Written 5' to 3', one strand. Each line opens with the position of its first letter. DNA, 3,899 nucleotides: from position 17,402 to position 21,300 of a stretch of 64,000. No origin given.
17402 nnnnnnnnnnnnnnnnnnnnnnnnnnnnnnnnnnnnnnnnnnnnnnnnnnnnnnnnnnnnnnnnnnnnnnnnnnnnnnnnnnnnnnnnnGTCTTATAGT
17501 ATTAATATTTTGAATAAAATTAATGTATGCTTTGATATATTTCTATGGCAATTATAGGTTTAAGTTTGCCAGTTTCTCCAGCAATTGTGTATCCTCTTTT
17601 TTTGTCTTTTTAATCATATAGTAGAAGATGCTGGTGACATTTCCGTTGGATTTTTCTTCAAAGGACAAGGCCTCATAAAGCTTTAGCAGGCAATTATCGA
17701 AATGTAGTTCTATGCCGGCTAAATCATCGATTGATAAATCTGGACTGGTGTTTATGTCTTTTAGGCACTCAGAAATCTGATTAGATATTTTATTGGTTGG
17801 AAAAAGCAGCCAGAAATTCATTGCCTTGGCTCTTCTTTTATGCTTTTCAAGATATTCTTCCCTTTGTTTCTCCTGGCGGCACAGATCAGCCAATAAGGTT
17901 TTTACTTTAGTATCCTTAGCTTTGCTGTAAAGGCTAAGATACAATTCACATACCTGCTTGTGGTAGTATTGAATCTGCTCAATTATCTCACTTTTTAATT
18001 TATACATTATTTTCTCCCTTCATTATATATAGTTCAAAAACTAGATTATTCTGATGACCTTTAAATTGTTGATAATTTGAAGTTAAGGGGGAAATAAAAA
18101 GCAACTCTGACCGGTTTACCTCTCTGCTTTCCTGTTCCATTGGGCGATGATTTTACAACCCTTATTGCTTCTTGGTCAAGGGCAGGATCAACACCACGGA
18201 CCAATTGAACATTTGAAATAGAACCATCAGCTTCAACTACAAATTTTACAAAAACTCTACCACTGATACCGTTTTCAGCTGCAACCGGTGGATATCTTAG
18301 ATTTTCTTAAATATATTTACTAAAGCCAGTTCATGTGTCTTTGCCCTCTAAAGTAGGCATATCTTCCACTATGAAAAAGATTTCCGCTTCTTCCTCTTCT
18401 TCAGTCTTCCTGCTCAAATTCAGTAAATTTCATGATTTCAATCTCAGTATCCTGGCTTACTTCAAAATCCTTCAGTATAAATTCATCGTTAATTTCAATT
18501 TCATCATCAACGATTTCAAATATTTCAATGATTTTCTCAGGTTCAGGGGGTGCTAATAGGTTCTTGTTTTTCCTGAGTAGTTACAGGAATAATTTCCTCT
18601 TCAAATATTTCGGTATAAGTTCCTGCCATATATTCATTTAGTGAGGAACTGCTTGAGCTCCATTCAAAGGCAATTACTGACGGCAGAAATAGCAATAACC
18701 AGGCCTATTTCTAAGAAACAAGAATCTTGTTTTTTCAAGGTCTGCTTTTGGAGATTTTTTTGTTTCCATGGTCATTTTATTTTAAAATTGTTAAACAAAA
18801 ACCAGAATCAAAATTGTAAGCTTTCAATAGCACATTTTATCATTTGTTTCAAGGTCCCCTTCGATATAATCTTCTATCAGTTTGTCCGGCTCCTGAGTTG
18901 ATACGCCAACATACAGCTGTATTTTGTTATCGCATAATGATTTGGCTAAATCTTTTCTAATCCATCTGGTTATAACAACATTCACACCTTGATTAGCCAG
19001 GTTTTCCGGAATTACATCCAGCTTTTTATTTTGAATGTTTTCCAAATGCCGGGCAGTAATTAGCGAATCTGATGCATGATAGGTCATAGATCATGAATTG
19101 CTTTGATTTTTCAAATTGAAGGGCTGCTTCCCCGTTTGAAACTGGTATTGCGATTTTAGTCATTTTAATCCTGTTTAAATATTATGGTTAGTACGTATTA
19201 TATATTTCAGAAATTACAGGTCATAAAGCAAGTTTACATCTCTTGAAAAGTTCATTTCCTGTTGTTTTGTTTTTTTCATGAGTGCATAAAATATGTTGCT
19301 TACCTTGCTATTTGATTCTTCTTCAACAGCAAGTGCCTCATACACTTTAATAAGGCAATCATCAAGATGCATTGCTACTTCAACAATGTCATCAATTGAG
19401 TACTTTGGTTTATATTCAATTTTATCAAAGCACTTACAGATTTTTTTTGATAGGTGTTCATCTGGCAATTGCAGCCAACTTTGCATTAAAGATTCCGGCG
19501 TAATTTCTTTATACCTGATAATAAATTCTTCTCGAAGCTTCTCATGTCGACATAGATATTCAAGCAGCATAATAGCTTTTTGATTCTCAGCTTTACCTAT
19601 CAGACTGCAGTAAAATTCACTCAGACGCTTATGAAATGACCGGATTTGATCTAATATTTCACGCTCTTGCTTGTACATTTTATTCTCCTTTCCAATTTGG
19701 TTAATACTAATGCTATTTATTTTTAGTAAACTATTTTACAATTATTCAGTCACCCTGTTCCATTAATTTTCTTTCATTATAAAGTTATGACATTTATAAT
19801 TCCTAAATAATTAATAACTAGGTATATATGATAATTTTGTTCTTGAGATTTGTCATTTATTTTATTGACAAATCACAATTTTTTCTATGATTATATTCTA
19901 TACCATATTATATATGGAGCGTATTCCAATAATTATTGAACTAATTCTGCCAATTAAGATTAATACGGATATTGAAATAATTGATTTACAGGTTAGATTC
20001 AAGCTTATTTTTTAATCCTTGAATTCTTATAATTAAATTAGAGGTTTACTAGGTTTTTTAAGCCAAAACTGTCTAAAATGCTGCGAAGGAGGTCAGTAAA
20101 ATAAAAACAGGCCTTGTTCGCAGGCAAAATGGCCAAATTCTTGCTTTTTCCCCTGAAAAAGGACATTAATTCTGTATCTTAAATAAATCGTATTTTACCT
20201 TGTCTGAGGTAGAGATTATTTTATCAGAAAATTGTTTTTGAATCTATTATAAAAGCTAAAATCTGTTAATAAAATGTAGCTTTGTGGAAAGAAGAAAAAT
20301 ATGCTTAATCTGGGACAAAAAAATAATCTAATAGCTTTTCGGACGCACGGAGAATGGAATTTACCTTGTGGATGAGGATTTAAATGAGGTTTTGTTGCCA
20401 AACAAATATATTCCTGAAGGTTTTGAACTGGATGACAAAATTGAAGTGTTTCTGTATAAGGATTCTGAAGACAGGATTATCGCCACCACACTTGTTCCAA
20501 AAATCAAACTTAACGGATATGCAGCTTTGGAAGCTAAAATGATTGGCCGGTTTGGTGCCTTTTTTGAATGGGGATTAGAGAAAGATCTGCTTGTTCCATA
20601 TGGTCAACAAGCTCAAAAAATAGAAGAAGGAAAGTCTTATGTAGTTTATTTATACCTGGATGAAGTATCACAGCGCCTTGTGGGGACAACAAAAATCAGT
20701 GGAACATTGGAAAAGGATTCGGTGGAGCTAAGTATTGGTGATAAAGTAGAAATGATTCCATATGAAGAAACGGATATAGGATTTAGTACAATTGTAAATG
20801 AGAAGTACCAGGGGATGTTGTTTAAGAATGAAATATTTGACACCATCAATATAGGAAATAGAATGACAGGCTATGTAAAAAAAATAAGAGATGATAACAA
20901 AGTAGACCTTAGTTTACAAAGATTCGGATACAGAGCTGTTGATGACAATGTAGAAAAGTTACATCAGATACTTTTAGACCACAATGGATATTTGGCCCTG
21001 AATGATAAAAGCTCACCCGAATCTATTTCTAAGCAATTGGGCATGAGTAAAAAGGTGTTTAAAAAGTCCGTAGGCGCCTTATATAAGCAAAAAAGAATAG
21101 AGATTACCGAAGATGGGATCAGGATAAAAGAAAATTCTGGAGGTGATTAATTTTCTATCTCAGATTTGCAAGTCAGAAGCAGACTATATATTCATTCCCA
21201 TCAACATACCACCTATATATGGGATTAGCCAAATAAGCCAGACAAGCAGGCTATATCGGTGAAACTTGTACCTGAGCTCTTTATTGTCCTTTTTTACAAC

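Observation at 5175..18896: Imperfect tandem segmental duplication (~5.9 kb + ~7.8 kb) with strictly one-sided gene decay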

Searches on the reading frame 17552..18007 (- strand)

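Call 7: search_protein_families(library=pfam, proteins=[window:17552-18007:-], max_evalue=0.01)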
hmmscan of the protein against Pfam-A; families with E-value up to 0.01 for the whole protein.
window:17552-18007:- (151 aa): 1 family
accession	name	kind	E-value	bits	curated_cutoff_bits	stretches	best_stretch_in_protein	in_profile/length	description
PF10004.14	DUF2247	-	0.0048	17.1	25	1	7-80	35-101/158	Uncharacterized protein conserved in bacteria (DUF2247)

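Call 57: search_protein_families(library=ncbifam, proteins=[window:17552-18007:-], max_evalue=0.001)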
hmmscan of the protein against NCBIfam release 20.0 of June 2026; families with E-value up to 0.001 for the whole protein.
window:17552-18007:- (151 aa): 0 families

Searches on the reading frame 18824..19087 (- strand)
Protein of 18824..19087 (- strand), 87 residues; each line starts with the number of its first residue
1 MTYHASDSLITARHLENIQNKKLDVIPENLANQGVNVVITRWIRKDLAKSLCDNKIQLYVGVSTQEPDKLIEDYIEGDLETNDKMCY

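Call 7: search_protein_families(library=pfam, proteins=[window:18824-19087:-], max_evalue=0.01)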
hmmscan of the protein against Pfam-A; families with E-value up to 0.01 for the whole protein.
window:18824-19087:- (87 aa): 1 family
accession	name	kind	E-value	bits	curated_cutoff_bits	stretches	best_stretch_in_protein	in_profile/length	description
PF02579.22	Nitro_FeMo-Co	-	0.0065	17.2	26.3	1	22-75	41-93/94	Dinitrogenase iron-molybdenum cofactor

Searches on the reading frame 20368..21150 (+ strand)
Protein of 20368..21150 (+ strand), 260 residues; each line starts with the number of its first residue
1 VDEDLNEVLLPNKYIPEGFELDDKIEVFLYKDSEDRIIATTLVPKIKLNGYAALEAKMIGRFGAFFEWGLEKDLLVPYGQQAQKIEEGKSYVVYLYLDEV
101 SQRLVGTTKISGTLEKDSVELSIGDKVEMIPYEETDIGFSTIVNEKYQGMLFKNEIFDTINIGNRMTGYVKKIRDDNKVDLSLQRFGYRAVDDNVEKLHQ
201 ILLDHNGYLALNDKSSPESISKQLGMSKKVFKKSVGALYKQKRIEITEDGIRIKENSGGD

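Call 46: search_protein_families(library=pfam, proteins=[window:20368-21150:+], max_evalue=0.001)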
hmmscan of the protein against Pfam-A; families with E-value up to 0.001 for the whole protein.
window:20368-21150:+ (260 aa): 2 families
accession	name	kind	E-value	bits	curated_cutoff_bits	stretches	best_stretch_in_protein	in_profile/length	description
PF17783.7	CvfB_WH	-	1.5e-22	79.5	22.9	1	196-252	1-57/58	CvfB-like winged helix domain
PF13509.12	S1_2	-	6.1e-21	74.7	21.8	1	2-41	21-60/61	S1 domain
